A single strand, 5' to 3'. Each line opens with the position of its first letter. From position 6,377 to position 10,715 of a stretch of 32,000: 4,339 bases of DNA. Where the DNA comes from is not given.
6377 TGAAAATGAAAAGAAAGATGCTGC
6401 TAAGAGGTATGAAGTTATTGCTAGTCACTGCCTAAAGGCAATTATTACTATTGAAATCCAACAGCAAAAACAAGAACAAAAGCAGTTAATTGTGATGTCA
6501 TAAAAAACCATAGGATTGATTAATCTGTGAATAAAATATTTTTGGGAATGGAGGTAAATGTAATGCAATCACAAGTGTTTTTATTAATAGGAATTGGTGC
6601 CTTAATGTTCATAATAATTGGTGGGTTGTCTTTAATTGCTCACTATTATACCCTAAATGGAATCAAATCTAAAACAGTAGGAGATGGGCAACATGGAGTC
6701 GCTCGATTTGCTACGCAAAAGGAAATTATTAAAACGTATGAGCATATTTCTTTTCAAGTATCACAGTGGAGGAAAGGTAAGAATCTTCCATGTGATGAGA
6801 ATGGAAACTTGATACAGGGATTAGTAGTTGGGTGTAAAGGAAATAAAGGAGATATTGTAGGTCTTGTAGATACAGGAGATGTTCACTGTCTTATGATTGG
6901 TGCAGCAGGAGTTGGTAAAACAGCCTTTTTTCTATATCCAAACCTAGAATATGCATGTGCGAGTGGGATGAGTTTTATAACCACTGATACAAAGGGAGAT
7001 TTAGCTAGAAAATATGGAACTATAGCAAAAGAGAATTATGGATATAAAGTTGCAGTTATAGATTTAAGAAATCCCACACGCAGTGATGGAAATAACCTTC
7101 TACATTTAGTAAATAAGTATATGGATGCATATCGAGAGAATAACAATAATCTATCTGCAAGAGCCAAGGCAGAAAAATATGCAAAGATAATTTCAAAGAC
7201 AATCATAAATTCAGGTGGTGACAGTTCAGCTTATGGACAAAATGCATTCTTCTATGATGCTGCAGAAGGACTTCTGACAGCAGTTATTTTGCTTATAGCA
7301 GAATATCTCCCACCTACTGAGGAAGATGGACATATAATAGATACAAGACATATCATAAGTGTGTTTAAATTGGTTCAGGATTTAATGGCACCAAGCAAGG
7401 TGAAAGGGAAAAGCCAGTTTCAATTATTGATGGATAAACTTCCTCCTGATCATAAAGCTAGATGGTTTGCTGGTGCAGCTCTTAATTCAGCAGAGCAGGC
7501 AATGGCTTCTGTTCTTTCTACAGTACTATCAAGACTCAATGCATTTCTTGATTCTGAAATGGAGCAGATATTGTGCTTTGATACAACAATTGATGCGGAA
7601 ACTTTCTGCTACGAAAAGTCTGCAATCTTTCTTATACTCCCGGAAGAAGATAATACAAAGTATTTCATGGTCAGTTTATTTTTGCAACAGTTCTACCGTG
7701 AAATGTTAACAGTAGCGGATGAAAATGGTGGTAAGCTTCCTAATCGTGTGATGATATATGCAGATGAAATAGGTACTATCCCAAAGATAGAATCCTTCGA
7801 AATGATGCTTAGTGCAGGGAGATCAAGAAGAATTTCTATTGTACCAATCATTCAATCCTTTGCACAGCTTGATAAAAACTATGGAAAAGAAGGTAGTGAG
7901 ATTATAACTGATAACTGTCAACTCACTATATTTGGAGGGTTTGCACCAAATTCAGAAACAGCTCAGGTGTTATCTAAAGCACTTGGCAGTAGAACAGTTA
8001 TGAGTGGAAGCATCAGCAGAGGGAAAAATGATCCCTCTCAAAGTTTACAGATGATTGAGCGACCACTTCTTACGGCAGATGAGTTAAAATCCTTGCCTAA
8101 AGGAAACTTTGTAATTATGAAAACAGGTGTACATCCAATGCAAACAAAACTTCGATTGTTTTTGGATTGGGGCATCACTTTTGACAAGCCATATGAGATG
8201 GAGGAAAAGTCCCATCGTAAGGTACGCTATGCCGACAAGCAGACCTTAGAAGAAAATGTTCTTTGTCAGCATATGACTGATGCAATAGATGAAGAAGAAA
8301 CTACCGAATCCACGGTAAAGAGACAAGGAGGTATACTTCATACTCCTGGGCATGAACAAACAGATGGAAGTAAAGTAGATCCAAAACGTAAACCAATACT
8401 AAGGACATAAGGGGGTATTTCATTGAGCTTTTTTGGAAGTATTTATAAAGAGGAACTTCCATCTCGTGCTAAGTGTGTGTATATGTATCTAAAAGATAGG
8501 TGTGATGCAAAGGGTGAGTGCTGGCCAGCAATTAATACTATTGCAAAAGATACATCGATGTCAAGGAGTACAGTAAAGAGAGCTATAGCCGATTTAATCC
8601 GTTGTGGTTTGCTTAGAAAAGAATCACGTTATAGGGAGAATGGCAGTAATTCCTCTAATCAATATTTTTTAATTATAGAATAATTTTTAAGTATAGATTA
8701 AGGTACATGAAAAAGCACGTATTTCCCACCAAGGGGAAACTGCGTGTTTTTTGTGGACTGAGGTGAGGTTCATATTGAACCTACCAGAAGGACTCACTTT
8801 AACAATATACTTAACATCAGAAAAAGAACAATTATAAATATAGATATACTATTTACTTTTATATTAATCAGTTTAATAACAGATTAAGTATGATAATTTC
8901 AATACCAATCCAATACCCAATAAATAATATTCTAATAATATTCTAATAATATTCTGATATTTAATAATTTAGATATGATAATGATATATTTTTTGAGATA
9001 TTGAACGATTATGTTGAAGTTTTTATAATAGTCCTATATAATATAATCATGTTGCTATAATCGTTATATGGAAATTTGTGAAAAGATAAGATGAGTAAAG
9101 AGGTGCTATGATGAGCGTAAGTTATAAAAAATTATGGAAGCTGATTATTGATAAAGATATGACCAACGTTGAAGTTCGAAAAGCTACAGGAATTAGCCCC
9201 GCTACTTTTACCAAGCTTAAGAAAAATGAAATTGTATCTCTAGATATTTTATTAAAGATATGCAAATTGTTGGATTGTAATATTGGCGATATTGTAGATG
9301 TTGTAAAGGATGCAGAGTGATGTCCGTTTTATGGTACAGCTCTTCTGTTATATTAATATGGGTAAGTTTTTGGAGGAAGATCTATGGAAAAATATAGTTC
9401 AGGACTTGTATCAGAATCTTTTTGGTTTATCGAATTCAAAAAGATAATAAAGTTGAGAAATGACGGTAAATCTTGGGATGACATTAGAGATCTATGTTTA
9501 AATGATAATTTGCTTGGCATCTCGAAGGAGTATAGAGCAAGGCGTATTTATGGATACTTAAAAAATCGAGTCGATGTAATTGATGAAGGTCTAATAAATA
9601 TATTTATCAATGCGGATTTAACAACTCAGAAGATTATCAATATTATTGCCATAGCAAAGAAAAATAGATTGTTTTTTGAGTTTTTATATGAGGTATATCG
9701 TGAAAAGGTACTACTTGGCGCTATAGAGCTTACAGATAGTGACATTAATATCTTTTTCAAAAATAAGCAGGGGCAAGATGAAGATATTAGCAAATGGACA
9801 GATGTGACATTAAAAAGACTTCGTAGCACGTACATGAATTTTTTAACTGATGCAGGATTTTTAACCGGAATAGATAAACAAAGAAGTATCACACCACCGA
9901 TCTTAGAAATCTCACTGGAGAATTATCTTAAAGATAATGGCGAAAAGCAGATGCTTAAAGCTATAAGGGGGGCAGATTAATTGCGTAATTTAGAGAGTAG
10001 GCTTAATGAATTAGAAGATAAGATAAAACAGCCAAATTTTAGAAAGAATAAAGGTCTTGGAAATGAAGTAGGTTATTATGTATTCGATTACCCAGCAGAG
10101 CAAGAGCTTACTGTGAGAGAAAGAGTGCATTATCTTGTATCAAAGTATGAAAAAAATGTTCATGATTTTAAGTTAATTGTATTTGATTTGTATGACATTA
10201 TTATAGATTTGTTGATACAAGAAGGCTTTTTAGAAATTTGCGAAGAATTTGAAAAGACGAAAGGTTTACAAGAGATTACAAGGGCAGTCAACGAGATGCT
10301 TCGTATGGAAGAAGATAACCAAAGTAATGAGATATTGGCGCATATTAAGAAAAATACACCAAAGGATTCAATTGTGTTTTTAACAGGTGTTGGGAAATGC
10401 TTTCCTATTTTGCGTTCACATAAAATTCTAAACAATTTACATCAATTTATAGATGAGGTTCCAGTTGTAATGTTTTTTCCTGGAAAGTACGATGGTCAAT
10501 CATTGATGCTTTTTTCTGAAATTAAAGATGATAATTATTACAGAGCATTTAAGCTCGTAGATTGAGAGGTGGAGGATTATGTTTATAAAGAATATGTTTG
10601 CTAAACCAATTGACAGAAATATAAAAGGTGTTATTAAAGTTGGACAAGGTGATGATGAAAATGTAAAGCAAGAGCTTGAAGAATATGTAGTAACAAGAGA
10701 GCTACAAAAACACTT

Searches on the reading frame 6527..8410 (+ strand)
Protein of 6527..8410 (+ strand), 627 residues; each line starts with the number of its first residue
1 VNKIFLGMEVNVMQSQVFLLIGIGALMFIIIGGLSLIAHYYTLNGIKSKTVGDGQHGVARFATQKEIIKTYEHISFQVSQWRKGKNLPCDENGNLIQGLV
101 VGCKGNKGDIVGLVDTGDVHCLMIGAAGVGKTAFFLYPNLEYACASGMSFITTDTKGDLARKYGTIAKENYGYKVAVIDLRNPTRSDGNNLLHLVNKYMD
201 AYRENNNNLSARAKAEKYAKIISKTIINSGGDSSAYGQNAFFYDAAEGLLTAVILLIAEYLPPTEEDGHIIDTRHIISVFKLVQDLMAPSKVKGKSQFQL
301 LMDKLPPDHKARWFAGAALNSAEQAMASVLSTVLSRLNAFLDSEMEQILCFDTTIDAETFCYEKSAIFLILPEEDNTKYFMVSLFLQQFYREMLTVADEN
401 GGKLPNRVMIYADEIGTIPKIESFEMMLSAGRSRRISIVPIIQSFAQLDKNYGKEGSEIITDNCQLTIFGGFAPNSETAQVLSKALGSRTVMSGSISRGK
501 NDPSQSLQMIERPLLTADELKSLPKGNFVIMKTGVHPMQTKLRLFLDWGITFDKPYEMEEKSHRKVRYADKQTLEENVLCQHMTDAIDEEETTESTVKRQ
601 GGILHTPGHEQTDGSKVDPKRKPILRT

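Call 54: search_protein_families(library=pfam, proteins=[window:6527-8410:+], max_evalue=0.001)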
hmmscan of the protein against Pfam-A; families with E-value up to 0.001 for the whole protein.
window:6527-8410:+ (627 aa): 3 families
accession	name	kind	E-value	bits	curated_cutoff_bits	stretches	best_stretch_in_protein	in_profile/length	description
PF02534.20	T4SS-DNA_transf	-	4.7e-43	148.1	20.1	1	93-547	17-448/468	Type IV secretory system Conjugative DNA transfer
PF12696.13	TraG-D_C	-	1.5e-29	103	22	1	407-525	1-126/126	TraM recognition site of TraD and TraG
PF10412.15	TrwB_AAD_bind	-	1.4e-16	60.8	20.5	1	377-531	219-374/387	Type IV secretion-system coupling protein DNA-binding domain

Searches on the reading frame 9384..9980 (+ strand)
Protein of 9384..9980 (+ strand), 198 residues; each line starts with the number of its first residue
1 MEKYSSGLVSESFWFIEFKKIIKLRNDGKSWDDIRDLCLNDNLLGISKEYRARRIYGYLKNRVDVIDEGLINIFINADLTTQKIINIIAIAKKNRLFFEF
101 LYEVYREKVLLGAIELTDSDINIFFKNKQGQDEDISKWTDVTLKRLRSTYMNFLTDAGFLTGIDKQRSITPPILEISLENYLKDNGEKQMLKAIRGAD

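Call 4: search_protein_families(library=pfam, proteins=[window:9384-9980:+], max_evalue=0.01)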
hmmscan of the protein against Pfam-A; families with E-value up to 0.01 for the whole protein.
window:9384-9980:+ (198 aa): 1 family
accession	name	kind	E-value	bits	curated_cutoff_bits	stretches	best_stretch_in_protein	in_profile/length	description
PF08849.17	BrxA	-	9.9e-62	208.4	23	1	3-186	2-184/184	BrxA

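Call 5: search_protein_families(library=padloc, proteins=[window:9384-9980:+], max_evalue=0.01)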
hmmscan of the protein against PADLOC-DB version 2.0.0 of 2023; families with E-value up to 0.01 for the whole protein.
window:9384-9980:+ (198 aa): 12 families
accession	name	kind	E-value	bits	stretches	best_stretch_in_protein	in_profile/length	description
PDLC02451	BrxA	-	4.9e-81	269.6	1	2-196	5-199/201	BrxA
PDLC02447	BrxA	-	8.3e-51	170.6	1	1-197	2-198/199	BrxA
PDLC02452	BrxA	-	1.4e-28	97.9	1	3-193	2-190/204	BrxA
PDLC02443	BrxA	-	5.2e-19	66.8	1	3-190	7-191/203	BrxA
PDLC02440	BrxA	-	8e-18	63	1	2-186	3-187/199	BrxA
PDLC02457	BrxA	-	6.7e-17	59.9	1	8-195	12-198/201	BrxA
PDLC02441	BrxA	-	4.1e-13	47.6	1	3-194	15-205/209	BrxA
PDLC02438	BrxA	-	1.7e-12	45.7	1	11-161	12-162/200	BrxA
PDLC02445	BrxA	-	4.1e-09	34.6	1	4-171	7-180/262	BrxA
PDLC02458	BrxA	-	3.7e-08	31.2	1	27-171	29-179/258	BrxA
PDLC02446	BrxA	-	1.7e-07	29.4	1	34-193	37-194/211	BrxA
PDLC02439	BrxA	-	2.3e-05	22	1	31-183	34-185/200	BrxA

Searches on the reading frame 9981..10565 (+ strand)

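Call 4: search_protein_families(library=pfam, proteins=[window:9981-10565:+], max_evalue=0.01)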
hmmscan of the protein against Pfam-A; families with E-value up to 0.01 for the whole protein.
window:9981-10565:+ (194 aa): 1 family
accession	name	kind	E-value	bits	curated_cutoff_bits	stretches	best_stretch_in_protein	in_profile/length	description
PF08747.16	BrxB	-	9.4e-43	145.6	26.8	1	67-192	2-124/124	BREX protein BrxB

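Call 5: search_protein_families(library=padloc, proteins=[window:9981-10565:+], max_evalue=0.01)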
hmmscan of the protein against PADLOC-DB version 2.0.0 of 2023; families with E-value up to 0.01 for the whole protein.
window:9981-10565:+ (194 aa): 10 families
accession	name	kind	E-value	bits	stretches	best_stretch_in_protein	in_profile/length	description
PDLC02463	BrxB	-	4.8e-73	243.4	1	2-194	3-191/193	BrxB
PDLC02468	BrxB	-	2.2e-22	77.9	1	68-193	4-131/135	BrxB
PDLC02466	BrxB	-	1.4e-21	75.3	1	1-193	1-185/185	BrxB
PDLC02461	BrxB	-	9.1e-16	56.1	1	31-174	35-172/200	BrxB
PDLC02462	BrxB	-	3.7e-14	51.1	1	30-192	27-198/202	BrxB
PDLC02459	BrxB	-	1.2e-11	42.7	1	30-188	29-199/203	BrxB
PDLC02469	BrxB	-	3.9e-09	34.4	1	3-189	3-175/184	BrxB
PDLC02464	BrxB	-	1e-06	26.8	1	126-180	13-66/79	BrxB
PDLC02465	BrxB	-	1.1e-06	26.9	1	1-189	1-185/190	BrxB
PDLC02467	BrxB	-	1.4e-05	23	1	76-191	71-182/193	BrxB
